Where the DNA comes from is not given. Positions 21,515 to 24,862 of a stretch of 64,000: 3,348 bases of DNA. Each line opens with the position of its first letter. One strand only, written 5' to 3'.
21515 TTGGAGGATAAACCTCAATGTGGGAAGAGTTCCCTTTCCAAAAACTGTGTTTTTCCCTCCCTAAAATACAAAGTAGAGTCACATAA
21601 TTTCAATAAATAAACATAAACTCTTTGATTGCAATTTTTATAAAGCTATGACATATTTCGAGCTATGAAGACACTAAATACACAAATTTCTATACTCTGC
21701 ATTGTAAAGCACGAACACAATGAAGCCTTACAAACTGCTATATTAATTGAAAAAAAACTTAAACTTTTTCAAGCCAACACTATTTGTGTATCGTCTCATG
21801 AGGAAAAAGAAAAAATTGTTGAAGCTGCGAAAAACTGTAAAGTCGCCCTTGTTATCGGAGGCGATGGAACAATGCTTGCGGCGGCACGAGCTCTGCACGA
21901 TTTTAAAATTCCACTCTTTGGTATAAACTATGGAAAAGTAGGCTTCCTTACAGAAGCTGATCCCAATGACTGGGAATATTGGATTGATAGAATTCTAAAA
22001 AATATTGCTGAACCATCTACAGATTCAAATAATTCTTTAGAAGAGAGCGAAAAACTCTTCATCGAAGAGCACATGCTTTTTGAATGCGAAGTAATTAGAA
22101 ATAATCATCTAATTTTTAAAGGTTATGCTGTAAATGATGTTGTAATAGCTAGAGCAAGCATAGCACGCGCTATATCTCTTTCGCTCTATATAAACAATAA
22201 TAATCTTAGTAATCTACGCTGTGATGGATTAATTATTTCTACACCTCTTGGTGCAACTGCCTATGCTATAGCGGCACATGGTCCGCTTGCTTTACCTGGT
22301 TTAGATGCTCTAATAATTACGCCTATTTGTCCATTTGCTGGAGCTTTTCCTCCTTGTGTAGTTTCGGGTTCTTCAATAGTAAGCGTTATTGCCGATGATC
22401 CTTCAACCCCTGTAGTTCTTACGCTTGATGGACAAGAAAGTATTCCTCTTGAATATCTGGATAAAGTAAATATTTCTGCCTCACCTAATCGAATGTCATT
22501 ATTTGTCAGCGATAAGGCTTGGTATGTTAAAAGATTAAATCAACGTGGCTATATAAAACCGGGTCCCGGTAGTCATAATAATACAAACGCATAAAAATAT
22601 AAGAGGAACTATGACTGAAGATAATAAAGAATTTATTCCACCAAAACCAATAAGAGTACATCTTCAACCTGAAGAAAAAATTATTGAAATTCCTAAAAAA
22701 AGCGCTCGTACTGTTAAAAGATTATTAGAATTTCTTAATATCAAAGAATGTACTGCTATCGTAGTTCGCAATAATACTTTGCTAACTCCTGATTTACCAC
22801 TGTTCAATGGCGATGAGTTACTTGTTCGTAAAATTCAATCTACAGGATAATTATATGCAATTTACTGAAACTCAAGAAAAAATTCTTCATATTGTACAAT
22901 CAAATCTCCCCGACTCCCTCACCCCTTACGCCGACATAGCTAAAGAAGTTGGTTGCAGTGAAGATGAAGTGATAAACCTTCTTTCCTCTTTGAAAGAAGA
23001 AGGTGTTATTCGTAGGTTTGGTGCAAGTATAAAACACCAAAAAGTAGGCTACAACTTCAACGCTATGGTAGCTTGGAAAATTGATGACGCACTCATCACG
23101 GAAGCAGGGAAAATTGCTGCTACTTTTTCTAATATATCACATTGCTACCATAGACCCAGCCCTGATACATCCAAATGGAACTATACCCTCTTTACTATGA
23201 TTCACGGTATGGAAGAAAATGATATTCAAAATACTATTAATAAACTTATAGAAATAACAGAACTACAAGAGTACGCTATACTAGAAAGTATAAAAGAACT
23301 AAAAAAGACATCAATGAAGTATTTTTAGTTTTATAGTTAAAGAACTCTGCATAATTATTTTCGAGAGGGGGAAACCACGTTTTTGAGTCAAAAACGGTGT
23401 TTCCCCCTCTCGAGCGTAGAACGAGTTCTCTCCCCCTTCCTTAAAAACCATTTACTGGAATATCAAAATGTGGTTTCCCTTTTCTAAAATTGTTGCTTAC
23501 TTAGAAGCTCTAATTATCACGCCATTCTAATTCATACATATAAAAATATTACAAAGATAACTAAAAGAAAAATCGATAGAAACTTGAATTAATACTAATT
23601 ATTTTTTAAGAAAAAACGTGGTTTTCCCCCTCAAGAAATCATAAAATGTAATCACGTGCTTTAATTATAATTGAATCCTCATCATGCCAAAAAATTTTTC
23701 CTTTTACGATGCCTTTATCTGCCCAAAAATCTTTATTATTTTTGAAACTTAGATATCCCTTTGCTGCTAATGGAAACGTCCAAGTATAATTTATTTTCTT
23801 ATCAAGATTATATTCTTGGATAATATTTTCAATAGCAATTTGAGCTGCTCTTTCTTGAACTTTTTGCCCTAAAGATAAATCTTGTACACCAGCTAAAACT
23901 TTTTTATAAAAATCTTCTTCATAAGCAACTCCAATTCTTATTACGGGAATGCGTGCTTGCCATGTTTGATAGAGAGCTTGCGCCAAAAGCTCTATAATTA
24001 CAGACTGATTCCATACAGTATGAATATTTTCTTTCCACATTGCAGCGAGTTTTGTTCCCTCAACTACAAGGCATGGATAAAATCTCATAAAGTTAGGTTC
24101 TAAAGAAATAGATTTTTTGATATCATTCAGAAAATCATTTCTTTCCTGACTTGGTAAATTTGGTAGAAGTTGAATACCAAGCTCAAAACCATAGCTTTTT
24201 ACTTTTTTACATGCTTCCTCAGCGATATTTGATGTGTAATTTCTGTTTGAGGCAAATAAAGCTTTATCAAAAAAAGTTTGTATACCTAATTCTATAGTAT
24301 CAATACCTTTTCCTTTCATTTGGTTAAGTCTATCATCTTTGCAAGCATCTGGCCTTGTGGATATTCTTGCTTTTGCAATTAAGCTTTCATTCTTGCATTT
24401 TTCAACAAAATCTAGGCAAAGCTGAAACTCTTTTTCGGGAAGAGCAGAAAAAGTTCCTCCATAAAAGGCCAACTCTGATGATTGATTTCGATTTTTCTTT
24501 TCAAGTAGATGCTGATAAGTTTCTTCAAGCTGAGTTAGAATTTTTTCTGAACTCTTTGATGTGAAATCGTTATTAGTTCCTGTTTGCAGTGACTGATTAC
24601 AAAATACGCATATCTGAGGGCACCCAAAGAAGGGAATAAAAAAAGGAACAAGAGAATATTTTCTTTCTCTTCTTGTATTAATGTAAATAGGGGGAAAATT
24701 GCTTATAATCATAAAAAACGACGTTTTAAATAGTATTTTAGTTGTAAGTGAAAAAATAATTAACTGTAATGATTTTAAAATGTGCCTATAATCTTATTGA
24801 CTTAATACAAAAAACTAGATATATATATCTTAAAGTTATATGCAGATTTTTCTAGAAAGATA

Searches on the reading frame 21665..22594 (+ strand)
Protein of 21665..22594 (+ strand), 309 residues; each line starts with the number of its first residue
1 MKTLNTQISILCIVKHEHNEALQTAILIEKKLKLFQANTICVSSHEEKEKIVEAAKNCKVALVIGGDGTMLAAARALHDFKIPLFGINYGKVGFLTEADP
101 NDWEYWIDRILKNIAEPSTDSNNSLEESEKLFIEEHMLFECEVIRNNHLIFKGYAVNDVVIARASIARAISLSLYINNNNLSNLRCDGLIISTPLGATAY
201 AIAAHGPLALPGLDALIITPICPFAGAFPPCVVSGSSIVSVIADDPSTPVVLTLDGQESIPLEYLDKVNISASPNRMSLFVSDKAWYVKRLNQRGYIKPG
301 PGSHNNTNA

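Call 18: search_protein_families(library=pfam, proteins=[window:21665-22594:+], max_evalue=0.001)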
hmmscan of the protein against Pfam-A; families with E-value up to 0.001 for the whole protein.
window:21665-22594:+ (309 aa): 2 families
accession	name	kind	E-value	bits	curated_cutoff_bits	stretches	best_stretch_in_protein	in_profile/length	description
PF20143.4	NAD_kinase_C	-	1.7e-27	96.1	23.7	1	157-278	2-122/126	ATP-NAD kinase C-terminal domain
PF01513.26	NAD_kinase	-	1.4e-16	61.4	25.5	1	45-112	60-127/130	ATP-NAD kinase N-terminal domain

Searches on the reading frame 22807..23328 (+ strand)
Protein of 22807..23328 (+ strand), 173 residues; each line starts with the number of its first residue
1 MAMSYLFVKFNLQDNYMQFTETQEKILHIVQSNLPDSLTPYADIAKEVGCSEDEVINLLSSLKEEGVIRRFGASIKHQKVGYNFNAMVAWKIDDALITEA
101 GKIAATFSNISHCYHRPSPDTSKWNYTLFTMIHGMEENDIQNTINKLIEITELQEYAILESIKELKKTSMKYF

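Call 18: search_protein_families(library=pfam, proteins=[window:22807-23328:+], max_evalue=0.001)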
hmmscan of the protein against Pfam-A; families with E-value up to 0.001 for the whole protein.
window:22807-23328:+ (173 aa): 6 families
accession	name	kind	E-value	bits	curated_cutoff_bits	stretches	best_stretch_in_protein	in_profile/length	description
PF17805.7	AsnC_trans_reg2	-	6.6e-27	93.9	27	1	79-166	1-86/86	AsnC-like ligand binding domain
PF22451.2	NirdL-like_HTH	-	1.5e-19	69.8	27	1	24-69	2-47/47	Siroheme decarboxylase NirDL-like HTH domain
PF22979.2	HTH_69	-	2.4e-05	24.6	27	1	22-72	11-60/69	Winged helix-turn-helix domain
PF13404.12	HTH_AsnC-type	-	9.4e-05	22.6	27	1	24-56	6-35/42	AsnC-type helix-turn-helix domain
PF13730.12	HTH_36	-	0.00011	22.4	25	0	41-66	28-53/55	Helix-turn-helix domain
PF13412.12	HTH_24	-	0.00084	19.3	21.9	0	21-69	3-48/48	Winged helix-turn-helix DNA-binding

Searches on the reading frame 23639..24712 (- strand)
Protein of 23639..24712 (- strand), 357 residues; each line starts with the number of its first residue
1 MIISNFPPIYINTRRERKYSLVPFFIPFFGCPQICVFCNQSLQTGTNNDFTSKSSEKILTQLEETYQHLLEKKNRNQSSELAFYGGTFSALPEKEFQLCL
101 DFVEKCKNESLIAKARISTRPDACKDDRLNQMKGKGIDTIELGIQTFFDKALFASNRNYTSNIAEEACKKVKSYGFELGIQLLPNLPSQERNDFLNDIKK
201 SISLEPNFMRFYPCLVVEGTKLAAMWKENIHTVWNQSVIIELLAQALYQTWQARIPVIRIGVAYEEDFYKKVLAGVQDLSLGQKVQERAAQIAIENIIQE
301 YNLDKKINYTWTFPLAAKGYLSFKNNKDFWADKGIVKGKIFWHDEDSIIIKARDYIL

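Call 18: search_protein_families(library=pfam, proteins=[window:23639-24712:-], max_evalue=0.001)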
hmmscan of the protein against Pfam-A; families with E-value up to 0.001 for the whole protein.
window:23639-24712:- (357 aa): 2 families
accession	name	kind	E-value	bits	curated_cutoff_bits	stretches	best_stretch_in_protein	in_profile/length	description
PF04055.27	Radical_SAM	-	9.4e-16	58.9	29.5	1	26-197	2-165/166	Radical SAM superfamily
PF16199.10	Radical_SAM_C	-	3.1e-12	46.8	31.9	1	206-278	1-69/85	Radical_SAM C-terminal domain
